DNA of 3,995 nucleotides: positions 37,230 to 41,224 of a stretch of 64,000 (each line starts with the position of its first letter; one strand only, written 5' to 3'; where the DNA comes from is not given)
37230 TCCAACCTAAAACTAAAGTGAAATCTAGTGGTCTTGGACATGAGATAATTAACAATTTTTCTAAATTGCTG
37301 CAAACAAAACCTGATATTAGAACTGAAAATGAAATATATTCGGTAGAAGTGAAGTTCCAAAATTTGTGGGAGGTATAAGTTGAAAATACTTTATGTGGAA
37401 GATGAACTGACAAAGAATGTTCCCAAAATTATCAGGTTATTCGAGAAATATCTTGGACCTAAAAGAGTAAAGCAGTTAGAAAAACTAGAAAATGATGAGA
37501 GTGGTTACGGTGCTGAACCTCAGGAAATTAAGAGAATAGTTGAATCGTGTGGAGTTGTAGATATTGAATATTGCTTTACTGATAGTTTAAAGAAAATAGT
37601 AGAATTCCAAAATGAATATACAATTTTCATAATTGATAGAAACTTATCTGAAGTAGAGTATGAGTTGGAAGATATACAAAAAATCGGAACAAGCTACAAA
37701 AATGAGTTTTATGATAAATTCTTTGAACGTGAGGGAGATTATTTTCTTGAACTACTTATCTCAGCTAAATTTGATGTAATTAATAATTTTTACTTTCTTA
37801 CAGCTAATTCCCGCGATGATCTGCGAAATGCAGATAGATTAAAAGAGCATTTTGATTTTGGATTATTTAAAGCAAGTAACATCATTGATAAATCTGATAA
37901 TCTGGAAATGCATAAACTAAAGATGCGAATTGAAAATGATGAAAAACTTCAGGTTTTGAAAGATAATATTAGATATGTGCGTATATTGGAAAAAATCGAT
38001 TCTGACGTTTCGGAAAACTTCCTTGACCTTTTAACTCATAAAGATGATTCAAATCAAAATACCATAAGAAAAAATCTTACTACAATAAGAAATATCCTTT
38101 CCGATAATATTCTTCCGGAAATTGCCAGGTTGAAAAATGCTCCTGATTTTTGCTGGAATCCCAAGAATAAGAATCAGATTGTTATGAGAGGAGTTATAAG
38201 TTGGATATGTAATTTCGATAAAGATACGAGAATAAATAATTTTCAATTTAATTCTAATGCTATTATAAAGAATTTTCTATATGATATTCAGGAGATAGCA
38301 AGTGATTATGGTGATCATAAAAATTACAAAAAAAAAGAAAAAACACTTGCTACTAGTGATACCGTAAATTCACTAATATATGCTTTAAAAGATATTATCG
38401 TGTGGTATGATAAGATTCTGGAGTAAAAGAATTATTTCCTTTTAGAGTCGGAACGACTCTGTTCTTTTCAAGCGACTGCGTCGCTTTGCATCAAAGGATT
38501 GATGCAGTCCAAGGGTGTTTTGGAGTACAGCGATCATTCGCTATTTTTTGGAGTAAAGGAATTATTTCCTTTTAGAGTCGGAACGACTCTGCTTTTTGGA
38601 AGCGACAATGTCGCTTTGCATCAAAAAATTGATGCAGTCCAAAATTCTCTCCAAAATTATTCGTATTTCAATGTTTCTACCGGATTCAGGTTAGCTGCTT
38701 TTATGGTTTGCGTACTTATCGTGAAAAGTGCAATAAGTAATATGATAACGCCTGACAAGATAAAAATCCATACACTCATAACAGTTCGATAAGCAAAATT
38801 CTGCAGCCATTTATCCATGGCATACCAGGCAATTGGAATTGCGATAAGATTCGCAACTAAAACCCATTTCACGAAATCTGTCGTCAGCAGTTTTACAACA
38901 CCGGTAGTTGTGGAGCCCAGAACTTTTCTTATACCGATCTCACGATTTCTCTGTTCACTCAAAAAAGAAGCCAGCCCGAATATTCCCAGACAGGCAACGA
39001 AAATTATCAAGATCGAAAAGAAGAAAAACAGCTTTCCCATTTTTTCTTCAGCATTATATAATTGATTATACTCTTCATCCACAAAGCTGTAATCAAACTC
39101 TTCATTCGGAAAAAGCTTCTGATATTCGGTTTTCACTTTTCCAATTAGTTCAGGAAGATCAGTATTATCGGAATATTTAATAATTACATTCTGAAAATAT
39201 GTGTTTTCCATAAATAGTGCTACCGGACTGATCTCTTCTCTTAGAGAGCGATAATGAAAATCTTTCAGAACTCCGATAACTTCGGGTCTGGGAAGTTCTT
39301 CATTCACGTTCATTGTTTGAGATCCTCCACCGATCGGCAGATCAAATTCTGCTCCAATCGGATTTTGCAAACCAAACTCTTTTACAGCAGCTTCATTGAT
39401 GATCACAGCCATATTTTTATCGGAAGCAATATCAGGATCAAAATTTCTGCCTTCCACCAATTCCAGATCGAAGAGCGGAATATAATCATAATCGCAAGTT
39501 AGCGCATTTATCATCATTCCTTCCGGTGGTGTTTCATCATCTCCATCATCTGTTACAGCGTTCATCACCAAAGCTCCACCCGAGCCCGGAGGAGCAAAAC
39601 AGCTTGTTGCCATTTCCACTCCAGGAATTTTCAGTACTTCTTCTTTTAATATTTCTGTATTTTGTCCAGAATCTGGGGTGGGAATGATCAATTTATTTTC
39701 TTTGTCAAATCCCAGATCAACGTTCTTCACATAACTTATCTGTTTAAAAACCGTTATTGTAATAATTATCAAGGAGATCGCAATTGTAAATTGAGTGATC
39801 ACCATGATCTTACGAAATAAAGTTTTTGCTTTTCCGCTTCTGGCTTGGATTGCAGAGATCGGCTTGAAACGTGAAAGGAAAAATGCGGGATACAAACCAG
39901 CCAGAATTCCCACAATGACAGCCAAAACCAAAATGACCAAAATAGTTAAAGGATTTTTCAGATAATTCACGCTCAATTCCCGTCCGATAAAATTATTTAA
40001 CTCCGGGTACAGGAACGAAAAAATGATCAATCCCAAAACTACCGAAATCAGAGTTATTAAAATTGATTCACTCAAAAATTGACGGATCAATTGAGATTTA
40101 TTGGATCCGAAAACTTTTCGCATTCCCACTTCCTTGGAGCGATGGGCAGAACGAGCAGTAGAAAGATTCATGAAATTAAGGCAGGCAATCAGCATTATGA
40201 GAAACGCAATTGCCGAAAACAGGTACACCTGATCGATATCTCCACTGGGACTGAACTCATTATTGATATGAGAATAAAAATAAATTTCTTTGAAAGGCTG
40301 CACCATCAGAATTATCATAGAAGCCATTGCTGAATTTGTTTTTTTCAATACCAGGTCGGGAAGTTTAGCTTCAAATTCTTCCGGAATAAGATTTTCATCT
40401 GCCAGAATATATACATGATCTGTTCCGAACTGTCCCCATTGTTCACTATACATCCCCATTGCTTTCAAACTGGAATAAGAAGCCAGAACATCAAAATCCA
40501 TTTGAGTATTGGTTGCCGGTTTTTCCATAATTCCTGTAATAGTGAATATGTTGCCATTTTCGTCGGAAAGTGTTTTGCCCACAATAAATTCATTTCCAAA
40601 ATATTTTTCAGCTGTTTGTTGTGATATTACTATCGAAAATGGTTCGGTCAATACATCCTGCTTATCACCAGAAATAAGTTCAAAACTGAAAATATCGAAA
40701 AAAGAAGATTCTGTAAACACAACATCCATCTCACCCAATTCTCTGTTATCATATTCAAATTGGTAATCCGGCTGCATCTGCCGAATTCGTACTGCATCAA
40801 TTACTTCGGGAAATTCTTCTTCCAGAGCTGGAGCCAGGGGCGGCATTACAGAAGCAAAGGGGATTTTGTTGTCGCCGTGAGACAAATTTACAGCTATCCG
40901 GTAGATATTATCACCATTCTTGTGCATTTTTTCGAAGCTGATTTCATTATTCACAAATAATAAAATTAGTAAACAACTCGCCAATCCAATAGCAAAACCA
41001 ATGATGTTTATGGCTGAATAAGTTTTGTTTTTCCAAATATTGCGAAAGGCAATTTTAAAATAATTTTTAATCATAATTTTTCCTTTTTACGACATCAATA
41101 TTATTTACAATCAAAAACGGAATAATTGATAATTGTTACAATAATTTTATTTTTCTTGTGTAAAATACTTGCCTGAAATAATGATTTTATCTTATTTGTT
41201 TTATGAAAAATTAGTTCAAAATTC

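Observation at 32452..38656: Repeat-bracketed accessory island: CARF-HTH regulator, PD-(D/E)xK-like protein, micro-ORF, atypical kinase and receiver-effector, a candidate undescribed defence/stress module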

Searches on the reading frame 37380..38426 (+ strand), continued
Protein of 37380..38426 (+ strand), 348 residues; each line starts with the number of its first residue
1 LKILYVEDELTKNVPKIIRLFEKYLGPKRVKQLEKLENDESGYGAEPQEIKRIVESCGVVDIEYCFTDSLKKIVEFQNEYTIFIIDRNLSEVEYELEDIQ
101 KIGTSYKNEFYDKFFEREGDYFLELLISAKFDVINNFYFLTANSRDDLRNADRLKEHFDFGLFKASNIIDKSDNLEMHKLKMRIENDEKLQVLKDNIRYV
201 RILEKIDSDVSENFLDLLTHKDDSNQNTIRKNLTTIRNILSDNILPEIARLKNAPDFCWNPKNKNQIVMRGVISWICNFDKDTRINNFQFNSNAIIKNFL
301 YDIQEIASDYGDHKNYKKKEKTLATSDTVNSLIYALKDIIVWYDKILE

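Call 96: find_encoding_contigs(protein=P0109, flank=10000, max_places=1)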
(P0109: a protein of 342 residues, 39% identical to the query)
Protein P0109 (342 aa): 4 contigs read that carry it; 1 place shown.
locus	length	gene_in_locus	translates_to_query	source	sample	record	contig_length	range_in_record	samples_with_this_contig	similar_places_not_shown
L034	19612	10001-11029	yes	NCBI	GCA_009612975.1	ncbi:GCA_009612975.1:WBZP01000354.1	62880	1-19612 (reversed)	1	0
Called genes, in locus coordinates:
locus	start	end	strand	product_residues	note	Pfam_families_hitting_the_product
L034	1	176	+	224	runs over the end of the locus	PF20582:UPF0758_N, PF04002:RadC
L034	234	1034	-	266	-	PF27507:DjlA_TM (weak), PF05099:TerB, PF00226:DnaJ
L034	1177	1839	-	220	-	PF01891:CbiM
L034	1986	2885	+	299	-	PF01259:SAICAR_synt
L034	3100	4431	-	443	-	PF00668:Condensation, PF16911:PapA_C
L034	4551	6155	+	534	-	PF00158:Sigma54_activat, PF14532:Sigma54_activ_2, PF00004:AAA (weak), PF07728:AAA_5 (weak), PF25601:AAA_lid_14, PF02954:HTH_8 (weak)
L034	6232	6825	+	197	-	PF01909:NTP_transf_2 (faint), PF18765:Polbeta (weak)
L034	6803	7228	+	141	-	-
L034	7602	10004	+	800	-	PF07719:TPR_2 (weak), PF13181:TPR_8 (faint), PF13424:TPR_12 (faint), PF13428:TPR_14 (faint), PF13431:TPR_17 (faint), PF12895:ANAPC3 (weak), PF00515:TPR_1 (weak), PF07719:TPR_2 (weak), +5 more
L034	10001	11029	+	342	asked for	-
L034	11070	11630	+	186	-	-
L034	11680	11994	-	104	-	-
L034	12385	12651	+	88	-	-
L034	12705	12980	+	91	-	PF14090:HTH_39 (weak)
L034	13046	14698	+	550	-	PF00270:DEAD (weak), PF04851:ResIII, PF18766:SWI2_SNF2, PF00271:Helicase_C, PF12773:DZR (faint)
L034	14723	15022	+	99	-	PF11103:DUF2887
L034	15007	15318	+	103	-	-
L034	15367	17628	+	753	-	PF04313:HSDR_N, PF13588:HSDR_N_2 (weak), PF00270:DEAD (weak), PF04851:ResIII, PF18766:SWI2_SNF2, PF00271:Helicase_C (faint), PF08463:EcoEI_R_C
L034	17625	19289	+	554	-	PF12161:HsdM_N, PF02384:N6_Mtase, PF01170:UPF0020 (weak), PF02384:N6_Mtase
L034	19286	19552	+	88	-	-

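Call 104: search_protein_families(library=ncbifam, proteins=[L021:6978-7514:+, L032:7269-7970:+, L033:4878-5516:+, L034:6232-6825:+, L034:6803-7228:+, L034:11070-11630:+, L021:4208-4915:+], max_evalue=0.01)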
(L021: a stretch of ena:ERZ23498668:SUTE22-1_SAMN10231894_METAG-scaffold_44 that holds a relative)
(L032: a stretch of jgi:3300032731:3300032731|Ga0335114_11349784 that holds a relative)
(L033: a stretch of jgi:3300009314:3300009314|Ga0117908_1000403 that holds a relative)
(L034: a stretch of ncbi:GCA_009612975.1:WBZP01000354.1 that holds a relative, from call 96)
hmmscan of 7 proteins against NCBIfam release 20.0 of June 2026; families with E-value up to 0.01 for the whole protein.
L021:6978-7514:+ (178 aa): 1 family
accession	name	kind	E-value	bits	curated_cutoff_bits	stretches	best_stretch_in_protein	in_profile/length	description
NF047646.1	REP_Tyr_transpos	equivalog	1.3e-28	99.7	80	1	14-149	5-145/146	REP-associated tyrosine transposase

L032:7269-7970:+ (233 aa): 2 families
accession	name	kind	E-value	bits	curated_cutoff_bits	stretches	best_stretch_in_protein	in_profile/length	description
NF000642.1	PRK00024.1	equivalog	9.3e-05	22.2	180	1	89-185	106-195/212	RadC family protein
TIGR00608.1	radc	subfamily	0.0068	16.2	133.85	1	129-191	151-208/218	RadC family protein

L033:4878-5516:+ (212 aa): 0 families

L034:6232-6825:+ (197 aa): 2 families
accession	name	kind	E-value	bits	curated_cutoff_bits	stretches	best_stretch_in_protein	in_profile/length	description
NF047752.1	MntA_antitoxin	equivalog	4.7e-07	29.6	60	1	104-154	6-57/106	type VII toxin-antitoxin system MntA family adenylyltransferase antitoxin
NF051895.1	anti_phage_HalB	equivalog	0.00083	19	190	1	110-136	4-30/211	anti-phage Hailong system nucleotidyltransferase HalB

L034:6803-7228:+ (141 aa): 0 families

L034:11070-11630:+ (186 aa): 0 families

L021:4208-4915:+ (235 aa): 0 families

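Call 109: fold_search(model_id=the predicted structure, library=viral)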
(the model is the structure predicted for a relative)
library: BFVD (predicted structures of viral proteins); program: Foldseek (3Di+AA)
matches with E <= 10: 159; with E <= 0.001: 0
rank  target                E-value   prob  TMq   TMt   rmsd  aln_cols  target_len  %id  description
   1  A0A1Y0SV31            2.3e-01  0.12  0.17  0.14  16.5       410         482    9  dTMP kinase [Pseudomonas phage Noxifer]
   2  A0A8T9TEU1            2.7e-01  0.08  0.13  0.12  22.5       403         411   11  (no name in the UniProt tables at hand)
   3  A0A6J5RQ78            3.0e-01  0.66  0.25  0.25  10.0       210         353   13  Uncharacterized protein [uncultured Caudovirales phage]
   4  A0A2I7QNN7            3.4e-01  0.06  0.11  0.11  23.4       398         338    8  (no name in the UniProt tables at hand)
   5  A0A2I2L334            6.0e-01  0.08  0.15  0.16  18.7       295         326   11  Aldo/Keto reductase [Orpheovirus IHUMI-LCC2]
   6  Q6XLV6                6.6e-01  0.82  0.25  0.16   8.7       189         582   13  histidine kinase [Feldmannia irregularis virus a]
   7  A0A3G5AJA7            7.6e-01  0.08  0.12  0.09  18.3       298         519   14  Endonuclease/exonuclease/phosphatase family protein [Satyrvirus sp.]
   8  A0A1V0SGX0            8.8e-01  0.72  0.24  0.08   5.8       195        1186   12  Putative sensor histidine kinase [Hokovirus HKV1]
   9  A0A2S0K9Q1            8.8e-01  0.21  0.20  0.20  10.8       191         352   14  (no name in the UniProt tables at hand)
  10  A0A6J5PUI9            1.1e+00  0.15  0.19  0.29  12.0       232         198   12  AAA domain containing protein [uncultured Caudovirales phage]
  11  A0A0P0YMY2            1.1e+00  0.15  0.20  0.26  10.2       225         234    9  (no name in the UniProt tables at hand)
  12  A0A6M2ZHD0            1.2e+00  0.08  0.13  0.16  15.2       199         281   11  Sulfotransferase [Synechococcus phage S-SCSM1]
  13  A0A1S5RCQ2            1.2e+00  0.11  0.17  0.14   9.3       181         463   11  lysozyme [Lactobacillus phage P1]
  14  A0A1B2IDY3            1.4e+00  0.12  0.16  0.24  13.3       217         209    8  Putative thymidylate kinase [Erwinia phage vB_EamM_Kwan]
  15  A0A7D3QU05            1.6e+00  0.03  0.12  0.09  23.2       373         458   12  DnaJ chaperone protein [Fadolivirus FV1/VV64]
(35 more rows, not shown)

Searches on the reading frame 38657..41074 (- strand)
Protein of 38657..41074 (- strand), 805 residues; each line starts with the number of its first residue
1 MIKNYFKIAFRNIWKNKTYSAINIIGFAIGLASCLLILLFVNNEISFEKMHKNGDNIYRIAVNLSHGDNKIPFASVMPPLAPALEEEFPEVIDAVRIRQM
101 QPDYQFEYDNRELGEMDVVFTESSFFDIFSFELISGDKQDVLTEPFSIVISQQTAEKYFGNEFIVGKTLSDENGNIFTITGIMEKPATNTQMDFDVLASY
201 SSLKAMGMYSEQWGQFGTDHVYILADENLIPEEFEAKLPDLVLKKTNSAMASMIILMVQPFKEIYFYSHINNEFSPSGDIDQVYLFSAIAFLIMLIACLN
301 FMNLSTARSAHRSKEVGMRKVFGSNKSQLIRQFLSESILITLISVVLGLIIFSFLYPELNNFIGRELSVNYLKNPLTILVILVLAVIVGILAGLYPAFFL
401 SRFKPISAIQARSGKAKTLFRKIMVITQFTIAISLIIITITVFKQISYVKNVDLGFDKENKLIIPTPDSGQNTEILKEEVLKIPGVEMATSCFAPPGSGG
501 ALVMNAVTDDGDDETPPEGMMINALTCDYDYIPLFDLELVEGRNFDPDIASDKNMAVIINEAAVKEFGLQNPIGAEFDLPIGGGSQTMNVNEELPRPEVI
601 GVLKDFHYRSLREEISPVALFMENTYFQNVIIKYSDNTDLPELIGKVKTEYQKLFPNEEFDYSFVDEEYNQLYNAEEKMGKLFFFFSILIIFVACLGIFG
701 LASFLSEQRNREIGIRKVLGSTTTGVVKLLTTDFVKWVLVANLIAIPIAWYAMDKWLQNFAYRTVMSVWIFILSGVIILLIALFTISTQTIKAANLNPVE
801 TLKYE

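Call 4: search_protein_families(library=pfam, proteins=[window:38657-41074:-], max_evalue=1)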
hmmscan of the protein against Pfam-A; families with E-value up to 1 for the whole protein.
window:38657-41074:- (805 aa): 5 families
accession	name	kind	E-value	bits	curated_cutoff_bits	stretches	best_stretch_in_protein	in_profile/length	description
PF12704.14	MacB_PCD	-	2e-34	120.1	27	2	20-239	1-205/207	MacB-like periplasmic core domain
PF02687.27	FtsX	-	9e-26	90.7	25.5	2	288-404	2-119/120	FtsX-like permease C-terminal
PF00654.25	Voltage_CLC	-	0.014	15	24.8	1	329-437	117-218/346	Voltage gated chloride channel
PF11992.13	TgpA_N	-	0.12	11.7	30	1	283-360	128-185/333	TgpA N-terminal domain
PF10831.14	DUF2556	-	0.14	12.7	27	1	762-803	7-46/53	Protein of unknown function (DUF2556)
